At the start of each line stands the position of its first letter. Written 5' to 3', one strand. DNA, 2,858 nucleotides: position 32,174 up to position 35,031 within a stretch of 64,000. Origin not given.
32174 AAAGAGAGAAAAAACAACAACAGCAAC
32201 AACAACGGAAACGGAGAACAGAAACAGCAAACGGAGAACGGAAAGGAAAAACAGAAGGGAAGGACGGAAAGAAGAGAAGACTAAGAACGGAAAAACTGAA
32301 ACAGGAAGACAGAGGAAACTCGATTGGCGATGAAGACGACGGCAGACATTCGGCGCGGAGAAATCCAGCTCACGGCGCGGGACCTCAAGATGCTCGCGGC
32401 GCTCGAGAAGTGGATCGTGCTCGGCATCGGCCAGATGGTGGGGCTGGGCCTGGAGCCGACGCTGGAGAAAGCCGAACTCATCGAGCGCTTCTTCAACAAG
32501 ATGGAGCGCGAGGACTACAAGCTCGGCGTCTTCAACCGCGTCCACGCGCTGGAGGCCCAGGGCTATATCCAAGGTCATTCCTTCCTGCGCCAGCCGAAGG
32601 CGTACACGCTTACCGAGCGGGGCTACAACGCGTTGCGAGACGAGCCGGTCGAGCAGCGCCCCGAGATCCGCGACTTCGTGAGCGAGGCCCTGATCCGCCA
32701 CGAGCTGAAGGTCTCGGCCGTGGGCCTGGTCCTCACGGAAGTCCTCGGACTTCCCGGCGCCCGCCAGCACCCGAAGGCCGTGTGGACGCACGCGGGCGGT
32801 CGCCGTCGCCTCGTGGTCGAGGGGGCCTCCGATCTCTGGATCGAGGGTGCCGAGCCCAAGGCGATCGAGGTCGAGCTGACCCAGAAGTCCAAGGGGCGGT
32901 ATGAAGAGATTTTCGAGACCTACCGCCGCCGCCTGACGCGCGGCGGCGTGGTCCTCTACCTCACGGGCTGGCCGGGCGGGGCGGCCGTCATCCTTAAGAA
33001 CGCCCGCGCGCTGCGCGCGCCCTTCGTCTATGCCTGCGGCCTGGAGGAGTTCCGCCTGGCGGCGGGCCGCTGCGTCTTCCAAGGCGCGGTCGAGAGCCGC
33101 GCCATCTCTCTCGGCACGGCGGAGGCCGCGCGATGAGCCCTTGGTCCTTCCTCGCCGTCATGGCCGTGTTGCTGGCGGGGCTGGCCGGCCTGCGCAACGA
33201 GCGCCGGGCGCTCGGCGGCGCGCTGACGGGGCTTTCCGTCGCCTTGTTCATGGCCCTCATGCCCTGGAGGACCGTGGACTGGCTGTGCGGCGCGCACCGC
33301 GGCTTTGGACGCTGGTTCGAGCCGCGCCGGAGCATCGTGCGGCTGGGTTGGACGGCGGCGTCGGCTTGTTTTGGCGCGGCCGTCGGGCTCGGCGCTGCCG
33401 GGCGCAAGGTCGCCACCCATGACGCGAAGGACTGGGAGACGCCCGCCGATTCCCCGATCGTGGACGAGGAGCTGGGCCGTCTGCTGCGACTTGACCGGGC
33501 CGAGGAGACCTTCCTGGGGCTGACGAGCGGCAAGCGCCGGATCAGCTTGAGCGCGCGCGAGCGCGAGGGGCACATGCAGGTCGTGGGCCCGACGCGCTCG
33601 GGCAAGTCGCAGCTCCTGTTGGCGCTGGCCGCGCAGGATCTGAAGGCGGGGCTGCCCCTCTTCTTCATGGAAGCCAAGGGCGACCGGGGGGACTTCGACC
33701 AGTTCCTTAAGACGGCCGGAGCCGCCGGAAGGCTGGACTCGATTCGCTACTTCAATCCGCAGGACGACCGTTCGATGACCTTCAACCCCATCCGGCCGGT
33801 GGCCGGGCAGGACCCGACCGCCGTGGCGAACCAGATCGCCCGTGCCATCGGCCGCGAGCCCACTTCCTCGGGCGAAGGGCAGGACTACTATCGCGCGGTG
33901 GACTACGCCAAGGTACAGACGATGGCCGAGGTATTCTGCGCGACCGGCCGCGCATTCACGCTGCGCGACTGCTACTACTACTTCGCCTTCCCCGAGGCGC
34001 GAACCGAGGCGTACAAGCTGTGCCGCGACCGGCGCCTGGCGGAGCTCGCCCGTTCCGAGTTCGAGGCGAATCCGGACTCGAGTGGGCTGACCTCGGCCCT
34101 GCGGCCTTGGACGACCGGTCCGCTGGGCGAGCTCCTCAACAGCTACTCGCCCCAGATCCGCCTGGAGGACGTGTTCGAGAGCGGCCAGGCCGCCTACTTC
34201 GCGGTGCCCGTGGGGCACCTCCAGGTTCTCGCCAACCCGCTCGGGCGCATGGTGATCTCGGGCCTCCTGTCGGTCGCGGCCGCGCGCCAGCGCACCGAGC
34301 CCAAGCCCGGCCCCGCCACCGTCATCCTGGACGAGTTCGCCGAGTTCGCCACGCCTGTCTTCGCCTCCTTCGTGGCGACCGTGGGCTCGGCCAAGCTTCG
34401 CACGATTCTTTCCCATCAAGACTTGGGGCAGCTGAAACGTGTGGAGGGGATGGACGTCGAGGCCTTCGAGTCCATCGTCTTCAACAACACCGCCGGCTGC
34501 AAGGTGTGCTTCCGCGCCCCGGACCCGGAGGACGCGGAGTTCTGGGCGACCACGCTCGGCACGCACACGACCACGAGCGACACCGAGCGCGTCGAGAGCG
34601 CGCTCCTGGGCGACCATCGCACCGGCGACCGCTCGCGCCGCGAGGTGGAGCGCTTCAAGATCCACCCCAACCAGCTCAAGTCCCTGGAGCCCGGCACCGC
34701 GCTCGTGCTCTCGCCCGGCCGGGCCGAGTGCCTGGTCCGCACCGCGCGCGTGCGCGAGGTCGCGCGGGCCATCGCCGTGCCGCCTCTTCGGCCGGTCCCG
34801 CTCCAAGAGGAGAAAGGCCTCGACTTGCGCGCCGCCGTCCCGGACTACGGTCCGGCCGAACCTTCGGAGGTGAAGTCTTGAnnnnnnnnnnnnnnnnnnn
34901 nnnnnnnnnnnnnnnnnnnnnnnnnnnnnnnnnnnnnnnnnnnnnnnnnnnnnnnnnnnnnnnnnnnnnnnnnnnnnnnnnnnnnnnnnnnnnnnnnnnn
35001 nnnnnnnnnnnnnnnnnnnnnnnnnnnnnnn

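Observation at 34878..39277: T9SS-type CTD adhesin and a PorV-like/TPR outer-membrane protein embedded in the T4SS operon by 4-nt overlaps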

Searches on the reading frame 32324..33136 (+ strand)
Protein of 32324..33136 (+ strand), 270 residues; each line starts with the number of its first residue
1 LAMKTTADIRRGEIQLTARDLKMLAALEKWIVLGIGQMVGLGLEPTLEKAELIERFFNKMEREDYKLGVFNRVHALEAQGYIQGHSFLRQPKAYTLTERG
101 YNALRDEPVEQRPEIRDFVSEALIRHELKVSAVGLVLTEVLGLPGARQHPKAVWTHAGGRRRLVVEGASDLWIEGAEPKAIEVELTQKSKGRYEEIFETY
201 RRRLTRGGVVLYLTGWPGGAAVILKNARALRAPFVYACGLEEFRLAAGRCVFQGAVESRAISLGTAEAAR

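Call 14: search_protein_families(library=pfam, proteins=[window:32324-33136:+], max_evalue=0.05)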
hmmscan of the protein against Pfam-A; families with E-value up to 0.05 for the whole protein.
window:32324-33136:+ (270 aa): 0 families

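Call 15: search_protein_families(library=ncbifam, proteins=[window:32324-33136:+], max_evalue=0.05)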
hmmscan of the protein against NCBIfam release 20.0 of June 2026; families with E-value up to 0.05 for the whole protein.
window:32324-33136:+ (270 aa): 1 family
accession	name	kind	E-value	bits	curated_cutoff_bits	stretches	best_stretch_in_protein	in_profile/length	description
NF041423.1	MobC_subf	subfamily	0.013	14.8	200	1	179-205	159-185/240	MobC family replication-relaxation protein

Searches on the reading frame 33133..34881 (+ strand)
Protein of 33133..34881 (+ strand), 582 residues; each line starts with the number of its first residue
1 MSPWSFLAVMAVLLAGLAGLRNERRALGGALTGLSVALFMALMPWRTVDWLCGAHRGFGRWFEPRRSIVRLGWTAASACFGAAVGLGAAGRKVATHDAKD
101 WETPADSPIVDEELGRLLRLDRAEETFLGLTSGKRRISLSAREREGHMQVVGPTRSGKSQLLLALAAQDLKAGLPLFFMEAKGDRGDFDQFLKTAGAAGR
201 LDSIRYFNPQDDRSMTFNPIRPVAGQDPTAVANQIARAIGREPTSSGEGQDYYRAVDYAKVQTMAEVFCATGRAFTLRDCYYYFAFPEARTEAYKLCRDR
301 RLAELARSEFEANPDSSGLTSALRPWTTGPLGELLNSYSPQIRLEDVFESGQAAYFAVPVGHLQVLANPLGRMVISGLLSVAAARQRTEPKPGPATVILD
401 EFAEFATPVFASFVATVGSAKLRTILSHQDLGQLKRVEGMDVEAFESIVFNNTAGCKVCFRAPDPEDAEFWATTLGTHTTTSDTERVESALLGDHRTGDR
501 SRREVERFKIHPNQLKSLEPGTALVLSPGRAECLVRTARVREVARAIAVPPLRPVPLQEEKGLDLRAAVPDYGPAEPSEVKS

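Call 10: search_protein_families(library=pfam, proteins=[window:33133-34881:+], max_evalue=0.01)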
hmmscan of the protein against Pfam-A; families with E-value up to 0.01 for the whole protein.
window:33133-34881:+ (582 aa): 4 families
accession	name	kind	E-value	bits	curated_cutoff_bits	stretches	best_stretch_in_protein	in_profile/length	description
PF12696.13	TraG-D_C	-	3.9e-10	40.2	22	1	394-518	1-124/126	TraM recognition site of TraD and TraG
PF02534.20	T4SS-DNA_transf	-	4.8e-10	39.3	20.1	1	355-529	264-434/468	Type IV secretory system Conjugative DNA transfer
PF10412.15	TrwB_AAD_bind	-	7.5e-05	22.2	20.5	0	398-528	249-376/387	Type IV secretion-system coupling protein DNA-binding domain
PF13401.12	AAA_22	-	0.009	16.8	27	0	143-254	3-73/130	AAA domain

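Call 11: search_protein_families(library=ncbifam, proteins=[window:33133-34881:+], max_evalue=0.01)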
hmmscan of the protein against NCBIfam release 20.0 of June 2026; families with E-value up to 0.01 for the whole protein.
window:33133-34881:+ (582 aa): 6 families
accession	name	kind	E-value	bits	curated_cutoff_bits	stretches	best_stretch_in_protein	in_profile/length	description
TIGR03743.1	SXT_TraD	subfamily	3.3e-17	62.2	366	2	129-242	159-271/636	conjugative transfer system coupling protein TraD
NF045973.1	conju_CD1115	equivalog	1.9e-13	50.1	250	1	319-541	218-436/442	VirD4-like conjugal transfer protein, CD1115 family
TIGR03754.1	conj_TOL_TraD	equivalog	5.8e-10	38.3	647.55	1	129-242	164-276/643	type IV conjugative transfer system coupling protein TraD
NF041447.1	TrbC_conju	equivalog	0.0017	16.8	800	0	394-526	430-559/685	F-type conjugative transfer protein TrbC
NF010450.0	PRK13876.1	subfamily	0.0022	16.3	674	0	368-529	375-532/667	IncP-type conjugal transfer protein TraG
NF041017.1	DNA_import_CedB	equivalog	0.0067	15.1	700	1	144-184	274-315/590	DNA import protein CedB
